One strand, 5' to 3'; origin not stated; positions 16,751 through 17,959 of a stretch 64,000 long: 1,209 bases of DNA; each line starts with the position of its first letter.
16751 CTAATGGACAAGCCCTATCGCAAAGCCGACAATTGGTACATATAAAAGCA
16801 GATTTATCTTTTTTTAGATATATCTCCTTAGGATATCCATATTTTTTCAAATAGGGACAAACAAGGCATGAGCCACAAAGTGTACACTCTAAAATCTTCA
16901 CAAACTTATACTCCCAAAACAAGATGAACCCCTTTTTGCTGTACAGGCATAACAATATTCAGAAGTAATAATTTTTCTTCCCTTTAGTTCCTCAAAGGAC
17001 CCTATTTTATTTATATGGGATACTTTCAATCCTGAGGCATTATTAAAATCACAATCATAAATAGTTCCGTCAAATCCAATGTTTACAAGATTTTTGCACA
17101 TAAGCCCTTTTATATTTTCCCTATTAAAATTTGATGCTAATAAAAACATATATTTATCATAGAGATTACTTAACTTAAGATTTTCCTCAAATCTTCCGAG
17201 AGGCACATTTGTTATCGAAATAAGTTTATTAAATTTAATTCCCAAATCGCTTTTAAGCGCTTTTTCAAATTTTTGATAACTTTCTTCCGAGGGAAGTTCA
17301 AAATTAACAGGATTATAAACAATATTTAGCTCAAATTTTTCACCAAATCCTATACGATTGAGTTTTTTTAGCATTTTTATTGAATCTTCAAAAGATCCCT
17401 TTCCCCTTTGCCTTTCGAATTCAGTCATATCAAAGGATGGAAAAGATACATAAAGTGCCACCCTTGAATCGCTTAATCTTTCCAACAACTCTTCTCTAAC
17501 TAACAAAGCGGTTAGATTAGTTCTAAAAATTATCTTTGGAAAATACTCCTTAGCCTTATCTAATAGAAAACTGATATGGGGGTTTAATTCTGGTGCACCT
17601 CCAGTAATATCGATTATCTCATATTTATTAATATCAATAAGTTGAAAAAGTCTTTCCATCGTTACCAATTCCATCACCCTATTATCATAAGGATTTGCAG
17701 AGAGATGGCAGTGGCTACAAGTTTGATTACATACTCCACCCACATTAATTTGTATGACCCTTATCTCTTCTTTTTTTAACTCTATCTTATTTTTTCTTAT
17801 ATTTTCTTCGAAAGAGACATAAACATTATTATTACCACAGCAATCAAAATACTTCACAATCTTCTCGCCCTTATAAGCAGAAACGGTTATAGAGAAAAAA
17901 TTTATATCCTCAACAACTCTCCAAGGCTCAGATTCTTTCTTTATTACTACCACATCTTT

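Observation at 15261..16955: HdrD/GlcF-like Fe-S + CCG module fused to a DedA/TVP38 membrane domain, translationally coupled to the ArsM/ArsS gene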

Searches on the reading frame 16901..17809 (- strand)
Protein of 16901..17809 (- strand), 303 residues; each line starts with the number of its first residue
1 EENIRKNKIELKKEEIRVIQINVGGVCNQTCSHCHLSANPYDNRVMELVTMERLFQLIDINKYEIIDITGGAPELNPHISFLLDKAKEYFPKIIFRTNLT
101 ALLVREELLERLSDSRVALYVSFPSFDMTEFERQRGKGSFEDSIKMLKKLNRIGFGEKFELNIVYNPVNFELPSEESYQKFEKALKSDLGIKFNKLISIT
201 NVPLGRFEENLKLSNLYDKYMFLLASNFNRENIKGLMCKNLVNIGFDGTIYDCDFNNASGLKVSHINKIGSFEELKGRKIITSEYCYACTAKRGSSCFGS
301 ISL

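Call 42: search_dna_similar(query=window:16901-17809:-, collection=plasmids, mode=protein, max_rows=25, max_evalue=1e-10)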
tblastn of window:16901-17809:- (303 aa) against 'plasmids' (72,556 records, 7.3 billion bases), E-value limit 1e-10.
Records with a match: 54; places in all: 54; records where one place covers at least 80% of the query: 54.
Best place of each record, by identity: <60% 54.
By first word of the organism name: Burkholderia 49; Hymenobacter 1; Pseudanabaena 1; Acinetobacter 1; Cupriavidus 1; Candidatus 1.
By predicted mobility (MOB-suite, as given by PLSDB): non-mobilizable 41; mobilizable 8; conjugative 5.
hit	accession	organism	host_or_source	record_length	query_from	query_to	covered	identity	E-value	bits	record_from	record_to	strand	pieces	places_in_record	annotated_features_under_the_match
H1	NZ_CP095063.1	Hymenobacter volaticus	single cell,air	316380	7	302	98%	36.5%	2e-57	206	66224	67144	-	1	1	arsS: arsenosugar biosynthesis radical SAM (seleno)protein ArsS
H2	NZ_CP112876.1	Pseudanabaena galeata CCNP1313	-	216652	10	302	97%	34.4%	7e-58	207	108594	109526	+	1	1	arsS: arsenosugar biosynthesis radical SAM (seleno)protein ArsS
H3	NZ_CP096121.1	Acinetobacter portensis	milking environment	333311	11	302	96%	34.1%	2e-54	197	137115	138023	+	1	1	arsS: arsenosugar biosynthesis radical SAM (seleno)protein ArsS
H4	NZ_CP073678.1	Cupriavidus sp. KK10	Isolate,A bacterial consortium from ...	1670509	11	302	96%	34.0%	8e-56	201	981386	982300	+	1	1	none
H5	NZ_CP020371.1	Candidatus Thiodictyon syntrophicum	meromictic lake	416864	11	302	96%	33.7%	9e-49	181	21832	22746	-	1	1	arsS: arsenosugar biosynthesis radical SAM (seleno)protein ArsS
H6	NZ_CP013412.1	Burkholderia thailandensis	environmental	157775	11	301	96%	31.8%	4e-53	193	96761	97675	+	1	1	arsS: arsenosugar biosynthesis radical SAM (seleno)protein ArsS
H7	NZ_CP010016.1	Burkholderia thailandensis 34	-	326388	11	301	96%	31.8%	4e-53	193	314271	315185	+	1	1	arsS: arsenosugar biosynthesis radical SAM (seleno)protein ArsS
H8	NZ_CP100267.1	Burkholderia glumae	cell culture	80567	11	301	96%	31.5%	1e-50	186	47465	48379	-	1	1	arsS: arsenosugar biosynthesis radical SAM (seleno)protein ArsS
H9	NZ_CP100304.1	Burkholderia glumae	cell culture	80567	11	301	96%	31.5%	1e-50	186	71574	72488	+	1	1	arsS: arsenosugar biosynthesis radical SAM (seleno)protein ArsS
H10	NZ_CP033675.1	Burkholderia glumae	bacterial cell,diseased rice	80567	11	301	96%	31.5%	1e-50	186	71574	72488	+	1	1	arsS: arsenosugar biosynthesis radical SAM (seleno)protein ArsS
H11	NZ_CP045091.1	Burkholderia glumae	rice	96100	11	301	96%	31.5%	1e-50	186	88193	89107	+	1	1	arsS: arsenosugar biosynthesis radical SAM (seleno)protein ArsS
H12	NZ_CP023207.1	Burkholderia glumae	Oryza sativa,Cell culture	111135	11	301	96%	31.5%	1e-50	186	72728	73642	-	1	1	arsS: arsenosugar biosynthesis radical SAM (seleno)protein ArsS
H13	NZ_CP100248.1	Burkholderia glumae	cell culture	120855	11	301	96%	31.5%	1e-50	186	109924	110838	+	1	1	arsS: arsenosugar biosynthesis radical SAM (seleno)protein ArsS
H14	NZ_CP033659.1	Burkholderia glumae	bacterial cell,diseased rice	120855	11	301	96%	31.5%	1e-50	186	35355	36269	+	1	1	arsS: arsenosugar biosynthesis radical SAM (seleno)protein ArsS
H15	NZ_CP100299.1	Burkholderia glumae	cell culture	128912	11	301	96%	31.5%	1e-50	186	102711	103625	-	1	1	arsS: arsenosugar biosynthesis radical SAM (seleno)protein ArsS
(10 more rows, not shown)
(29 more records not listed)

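Call 43: get_annotated_region(hit=H2, flank=9000)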
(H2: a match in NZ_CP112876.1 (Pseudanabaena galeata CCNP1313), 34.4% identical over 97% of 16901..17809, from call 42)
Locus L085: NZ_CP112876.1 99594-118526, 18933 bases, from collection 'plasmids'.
description: Pseudanabaena galeata CCNP1313 plasmid pPg_02, complete sequence
organism: Pseudanabaena galeata CCNP1313 (NCBI taxid 2602720)
taxonomy: Bacteria; Cyanobacteriota; Cyanophyceae; Pseudanabaenales; Pseudanabaenaceae; Pseudanabaena; Pseudanabaena galeata; Pseudanabaena galeata CCNP1313
host: -; source: -; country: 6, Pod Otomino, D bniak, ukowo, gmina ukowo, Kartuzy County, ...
typing (MOB-suite, as given by PLSDB): non-mobilizable
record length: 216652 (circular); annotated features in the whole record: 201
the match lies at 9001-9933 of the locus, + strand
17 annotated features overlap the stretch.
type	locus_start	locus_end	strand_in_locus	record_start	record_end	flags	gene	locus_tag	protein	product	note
CDS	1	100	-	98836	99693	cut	-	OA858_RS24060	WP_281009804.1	phosphate ABC transporter substrate-binding protein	GO:0006817 - phosphate ion transport [Evidence IEA]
CDS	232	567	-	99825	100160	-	-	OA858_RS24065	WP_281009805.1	metalloregulator ArsR/SmtB family transcription factor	GO:0006355 - regulation of DNA-templated transcription [Evidence IEA]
CDS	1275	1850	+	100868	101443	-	-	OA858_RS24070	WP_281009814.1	cupin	-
CDS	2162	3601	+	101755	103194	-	-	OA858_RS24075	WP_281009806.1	HAMP domain-containing sensor histidine kinase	GO:0007165 - signal transduction [Evidence IEA]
CDS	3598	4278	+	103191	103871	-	-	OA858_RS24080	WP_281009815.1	response regulator transcription factor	GO:0000160 - phosphorelay signal transduction system [Evidence IEA]; GO:0006355 - regulation of DNA-templated ...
CDS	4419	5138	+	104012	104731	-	-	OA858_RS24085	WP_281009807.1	TVP38/TMEM64 family protein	-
CDS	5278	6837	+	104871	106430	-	-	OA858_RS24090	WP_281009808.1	mercuric reductase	-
CDS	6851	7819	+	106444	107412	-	arsM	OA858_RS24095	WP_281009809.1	arsenosugar biosynthesis arsenite methyltransferase ArsM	-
CDS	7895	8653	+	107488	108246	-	-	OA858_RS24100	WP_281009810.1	TVP38/TMEM64 family protein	-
CDS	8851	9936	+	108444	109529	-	arsS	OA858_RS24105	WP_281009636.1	arsenosugar biosynthesis radical SAM (seleno)protein ArsS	-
CDS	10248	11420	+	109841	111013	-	purT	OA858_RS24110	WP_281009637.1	formate-dependent phosphoribosylglycinamide formyltransferase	GO:0009152 - purine ribonucleotide biosynthetic process [Evidence IEA]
CDS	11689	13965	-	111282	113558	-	-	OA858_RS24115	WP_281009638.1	amylo-alpha-1,6-glucosidase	-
CDS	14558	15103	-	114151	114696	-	-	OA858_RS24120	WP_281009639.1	DUF2807 domain-containing protein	-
CDS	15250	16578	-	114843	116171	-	-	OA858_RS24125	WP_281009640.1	glycosyltransferase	-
CDS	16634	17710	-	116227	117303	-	-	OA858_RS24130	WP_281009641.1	glycosyltransferase family 4 protein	-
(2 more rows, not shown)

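Call 44: get_annotated_region(hit=H1, flank=9000)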
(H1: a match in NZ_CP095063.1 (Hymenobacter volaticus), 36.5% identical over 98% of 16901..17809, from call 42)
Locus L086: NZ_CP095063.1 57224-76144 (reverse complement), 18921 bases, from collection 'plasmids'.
description: Hymenobacter volaticus strain 5420 S-77 plasmid unnamed2, complete sequence
organism: Hymenobacter volaticus (NCBI taxid 2932254)
taxonomy: Bacteria; Bacteroidota; Cytophagia; Cytophagales; Hymenobacteraceae; Hymenobacter; Hymenobacter volaticus
host: -; source: single cell,air; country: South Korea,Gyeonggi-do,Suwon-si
typing (MOB-suite, as given by PLSDB): non-mobilizable
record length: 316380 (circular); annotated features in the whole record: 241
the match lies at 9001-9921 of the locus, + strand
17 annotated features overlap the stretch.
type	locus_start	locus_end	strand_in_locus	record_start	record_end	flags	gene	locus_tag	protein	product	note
CDS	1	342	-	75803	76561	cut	-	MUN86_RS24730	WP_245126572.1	SDR family oxidoreductase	-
CDS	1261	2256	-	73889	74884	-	-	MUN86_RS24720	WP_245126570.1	AraC family transcriptional regulator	-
CDS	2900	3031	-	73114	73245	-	-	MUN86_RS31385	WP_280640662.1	hypothetical protein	-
CDS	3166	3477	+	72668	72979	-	-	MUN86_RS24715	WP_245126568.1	hypothetical protein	-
CDS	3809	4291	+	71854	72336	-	-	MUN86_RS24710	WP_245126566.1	hypothetical protein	-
CDS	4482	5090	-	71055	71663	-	-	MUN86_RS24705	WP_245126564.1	DUF6134 family protein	-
CDS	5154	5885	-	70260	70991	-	-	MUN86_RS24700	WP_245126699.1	DUF547 domain-containing protein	-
CDS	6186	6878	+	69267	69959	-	-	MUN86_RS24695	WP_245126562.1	TIGR04283 family arsenosugar biosynthesis glycosyltransferase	GO:0009058 - biosynthetic process [Evidence IEA]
CDS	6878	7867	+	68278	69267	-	-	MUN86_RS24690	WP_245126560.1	NAD-dependent epimerase/dehydratase family protein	-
CDS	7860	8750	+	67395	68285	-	-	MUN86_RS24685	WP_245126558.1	SDR family oxidoreductase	-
CDS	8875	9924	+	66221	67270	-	arsS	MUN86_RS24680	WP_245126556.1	arsenosugar biosynthesis radical SAM (seleno)protein ArsS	-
CDS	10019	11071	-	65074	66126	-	-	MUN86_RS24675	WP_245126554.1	LacI family DNA-binding transcriptional regulator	GO:0006351 - DNA-templated transcription [Evidence IEA]; GO:0045892 - negative regulation of DNA-templated ...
CDS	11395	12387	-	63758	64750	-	-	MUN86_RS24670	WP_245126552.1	substrate-binding domain-containing protein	-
CDS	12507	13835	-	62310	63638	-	xylA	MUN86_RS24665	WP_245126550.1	xylose isomerase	GO:0042732 - D-xylose metabolic process [Evidence IEA]; GO:0006098 - pentose-phosphate shunt [Evidence IEA]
CDS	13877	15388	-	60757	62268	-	-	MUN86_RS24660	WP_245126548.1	FGGY family carbohydrate kinase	GO:0005975 - carbohydrate metabolic process [Evidence IEA]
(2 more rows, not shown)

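Call 45: get_annotated_region(hit=H5, flank=9000)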
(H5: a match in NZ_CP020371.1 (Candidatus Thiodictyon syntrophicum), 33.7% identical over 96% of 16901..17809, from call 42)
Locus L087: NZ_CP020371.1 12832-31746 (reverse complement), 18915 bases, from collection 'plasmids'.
description: Candidatus Thiodictyon syntrophicum strain Cad16T plasmid pTs417, complete sequence
organism: Candidatus Thiodictyon syntrophicum (NCBI taxid 1166950)
taxonomy: Bacteria; Pseudomonadota; Gammaproteobacteria; Chromatiales; Chromatiaceae; Thiodictyon; Candidatus Thiodictyon syntrophicum
host: -; source: meromictic lake; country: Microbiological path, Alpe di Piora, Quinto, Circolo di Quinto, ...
typing (MOB-suite, as given by PLSDB): non-mobilizable
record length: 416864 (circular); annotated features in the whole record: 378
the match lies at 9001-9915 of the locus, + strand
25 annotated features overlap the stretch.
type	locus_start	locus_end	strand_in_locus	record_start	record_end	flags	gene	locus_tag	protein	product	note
CDS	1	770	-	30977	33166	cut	-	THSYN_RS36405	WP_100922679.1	ATP-binding protein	-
CDS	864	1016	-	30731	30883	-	-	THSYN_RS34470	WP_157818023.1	PIN domain-containing protein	-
CDS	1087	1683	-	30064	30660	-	-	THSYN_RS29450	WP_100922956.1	thioredoxin family protein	-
CDS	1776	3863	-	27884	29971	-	-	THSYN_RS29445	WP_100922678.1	thioredoxin family protein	-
CDS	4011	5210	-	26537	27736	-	-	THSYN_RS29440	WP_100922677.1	RNA-guided endonuclease TnpB family protein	-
CDS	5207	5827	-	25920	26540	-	-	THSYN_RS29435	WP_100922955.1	IS607 family transposase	-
CDS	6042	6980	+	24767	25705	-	-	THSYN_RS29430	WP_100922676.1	nucleoside recognition family protein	-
CDS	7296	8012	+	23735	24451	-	-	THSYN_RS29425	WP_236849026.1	glycosyltransferase family 2 protein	-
CDS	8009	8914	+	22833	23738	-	-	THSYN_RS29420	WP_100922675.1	sterol desaturase family protein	GO:0008610 - lipid biosynthetic process [Evidence IEA]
CDS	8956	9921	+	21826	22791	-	arsS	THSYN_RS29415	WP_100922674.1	arsenosugar biosynthesis radical SAM (seleno)protein ArsS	-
CDS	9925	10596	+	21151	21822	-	-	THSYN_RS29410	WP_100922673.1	TIGR04282 family arsenosugar biosynthesis glycosyltransferase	GO:0009058 - biosynthetic process [Evidence IEA]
CDS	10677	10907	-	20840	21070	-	-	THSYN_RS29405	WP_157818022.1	hypothetical protein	-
CDS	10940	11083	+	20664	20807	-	-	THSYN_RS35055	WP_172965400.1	hypothetical protein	-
CDS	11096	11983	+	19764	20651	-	-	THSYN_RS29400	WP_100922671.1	5-bromo-4-chloroindolyl phosphate hydrolysis family protein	-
CDS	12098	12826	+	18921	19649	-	-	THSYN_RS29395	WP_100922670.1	glutathione S-transferase family protein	-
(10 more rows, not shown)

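Call 46: get_annotated_region(hit=H6, flank=8000)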
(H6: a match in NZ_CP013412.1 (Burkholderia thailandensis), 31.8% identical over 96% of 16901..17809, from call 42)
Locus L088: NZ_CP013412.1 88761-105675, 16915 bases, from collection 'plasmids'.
description: Burkholderia thailandensis strain 2002721643 plasmid p2002721643, complete sequence
organism: Burkholderia thailandensis (NCBI taxid 57975)
taxonomy: Bacteria; Pseudomonadota; Betaproteobacteria; Burkholderiales; Burkholderiaceae; Burkholderia; Burkholderia thailandensis
host: -; source: environmental; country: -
typing (MOB-suite, as given by PLSDB): non-mobilizable; replicon rep_cluster_465
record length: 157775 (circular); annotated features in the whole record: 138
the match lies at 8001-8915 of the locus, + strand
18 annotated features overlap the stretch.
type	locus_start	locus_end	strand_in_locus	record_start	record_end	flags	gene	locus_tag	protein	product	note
CDS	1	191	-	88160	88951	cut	-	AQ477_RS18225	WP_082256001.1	TIGR04283 family arsenosugar biosynthesis glycosyltransferase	GO:0009058 - biosynthetic process [Evidence IEA]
CDS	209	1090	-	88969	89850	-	-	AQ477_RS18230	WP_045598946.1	S-methyl-5'-thioadenosine phosphorylase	-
CDS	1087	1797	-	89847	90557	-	-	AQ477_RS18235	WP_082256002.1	hypothetical protein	-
CDS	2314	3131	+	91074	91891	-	-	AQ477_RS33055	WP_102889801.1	IS5 family transposase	-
CDS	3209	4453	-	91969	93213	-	-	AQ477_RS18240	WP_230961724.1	MFS transporter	GO:0055085 - transmembrane transport [Evidence IEA]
CDS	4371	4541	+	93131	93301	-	-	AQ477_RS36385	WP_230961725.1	hypothetical protein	-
CDS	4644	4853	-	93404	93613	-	-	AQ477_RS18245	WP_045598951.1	zf-HC2 domain-containing protein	-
CDS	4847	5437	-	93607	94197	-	-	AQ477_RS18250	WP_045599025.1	sigma-70 family RNA polymerase sigma factor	GO:0006352 - DNA-templated transcription initiation [Evidence IEA]; GO:0006355 - regulation of DNA-templated ...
CDS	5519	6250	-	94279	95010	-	-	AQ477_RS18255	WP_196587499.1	cytochrome c biogenesis CcdA family protein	-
CDS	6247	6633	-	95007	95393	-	-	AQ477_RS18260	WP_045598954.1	thioredoxin family protein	-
CDS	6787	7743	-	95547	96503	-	-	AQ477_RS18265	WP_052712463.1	hypothetical protein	-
CDS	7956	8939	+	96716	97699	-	arsS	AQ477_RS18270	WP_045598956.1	arsenosugar biosynthesis radical SAM (seleno)protein ArsS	-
CDS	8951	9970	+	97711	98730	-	-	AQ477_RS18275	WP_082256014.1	hypothetical protein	-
CDS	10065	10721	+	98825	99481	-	-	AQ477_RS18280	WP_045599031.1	YiiX/YebB-like N1pC/P60 family cysteine hydrolase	-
CDS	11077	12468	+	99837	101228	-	-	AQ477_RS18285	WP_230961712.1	radical SAM protein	-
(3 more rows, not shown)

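Call 47: get_annotated_region(hit=H3, flank=8000)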
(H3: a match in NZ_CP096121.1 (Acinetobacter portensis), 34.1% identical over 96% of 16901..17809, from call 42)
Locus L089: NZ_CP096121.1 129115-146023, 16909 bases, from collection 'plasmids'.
description: Acinetobacter portensis strain JNE5 plasmid pJNE5-X3_NDM-1, complete sequence
organism: Acinetobacter portensis (NCBI taxid 1839785)
taxonomy: Bacteria; Pseudomonadota; Gammaproteobacteria; Moraxellales; Moraxellaceae; Acinetobacter; Acinetobacter portensis
host: -; source: milking environment; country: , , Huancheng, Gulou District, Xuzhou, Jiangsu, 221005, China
typing (MOB-suite, as given by PLSDB): mobilizable; replicon rep_cluster_1481; relaxase MOBP
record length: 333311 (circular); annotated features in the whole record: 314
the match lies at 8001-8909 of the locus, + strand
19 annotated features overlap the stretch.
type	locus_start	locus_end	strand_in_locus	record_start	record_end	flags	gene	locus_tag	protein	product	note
CDS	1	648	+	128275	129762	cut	-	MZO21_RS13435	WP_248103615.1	SulP family inorganic anion transporter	-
CDS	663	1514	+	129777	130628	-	-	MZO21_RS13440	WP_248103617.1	universal stress protein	-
CDS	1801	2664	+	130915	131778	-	-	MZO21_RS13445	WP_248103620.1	AraC family transcriptional regulator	GO:0006355 - regulation of DNA-templated transcription [Evidence IEA]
CDS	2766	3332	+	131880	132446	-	-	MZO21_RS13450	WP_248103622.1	carboxymuconolactone decarboxylase family protein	-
CDS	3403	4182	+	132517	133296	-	-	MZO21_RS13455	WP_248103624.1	haloacid dehalogenase type II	GO:0006805 - xenobiotic metabolic process [Evidence IEA]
CDS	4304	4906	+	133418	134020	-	-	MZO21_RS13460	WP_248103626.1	RNA polymerase factor sigma-70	-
CDS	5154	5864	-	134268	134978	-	-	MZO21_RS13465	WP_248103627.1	cytochrome c biogenesis CcdA family protein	-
CDS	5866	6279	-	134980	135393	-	-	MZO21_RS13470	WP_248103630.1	thioredoxin family protein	-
CDS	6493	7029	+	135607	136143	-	-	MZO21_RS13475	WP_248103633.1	peroxiredoxin-like family protein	-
CDS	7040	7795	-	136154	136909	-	-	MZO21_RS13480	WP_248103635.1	YiiX/YebB-like N1pC/P60 family cysteine hydrolase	-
CDS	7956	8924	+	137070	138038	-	arsS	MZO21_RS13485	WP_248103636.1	arsenosugar biosynthesis radical SAM (seleno)protein ArsS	-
CDS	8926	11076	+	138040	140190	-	-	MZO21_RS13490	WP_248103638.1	bifunctional TVP38/TMEM64 family protein/FAD-dependent oxidoreductase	-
CDS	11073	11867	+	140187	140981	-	-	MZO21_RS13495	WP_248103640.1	DUF547 domain-containing protein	-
CDS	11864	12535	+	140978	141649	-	-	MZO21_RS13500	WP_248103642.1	TIGR04283 family arsenosugar biosynthesis glycosyltransferase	GO:0009058 - biosynthetic process [Evidence IEA]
CDS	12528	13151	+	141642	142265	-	-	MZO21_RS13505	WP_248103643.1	TIGR04282 family arsenosugar biosynthesis glycosyltransferase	GO:0009058 - biosynthetic process [Evidence IEA]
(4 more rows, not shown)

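Call 48: get_annotated_region(hit=H4, flank=8000)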
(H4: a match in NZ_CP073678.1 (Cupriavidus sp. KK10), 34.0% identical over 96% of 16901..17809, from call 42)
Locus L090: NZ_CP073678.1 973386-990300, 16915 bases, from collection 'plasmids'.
description: Cupriavidus sp. KK10 plasmid p1, complete sequence
organism: Cupriavidus sp. KK10 (NCBI taxid 1478019)
taxonomy: Bacteria; Pseudomonadota; Betaproteobacteria; Burkholderiales; Burkholderiaceae; Cupriavidus; Cupriavidus sp. KK10
host: -; source: Isolate,A bacterial consortium from cattle pasture soil, USA; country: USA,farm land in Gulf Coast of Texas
typing (MOB-suite, as given by PLSDB): non-mobilizable; mating-pair formation MPF_T
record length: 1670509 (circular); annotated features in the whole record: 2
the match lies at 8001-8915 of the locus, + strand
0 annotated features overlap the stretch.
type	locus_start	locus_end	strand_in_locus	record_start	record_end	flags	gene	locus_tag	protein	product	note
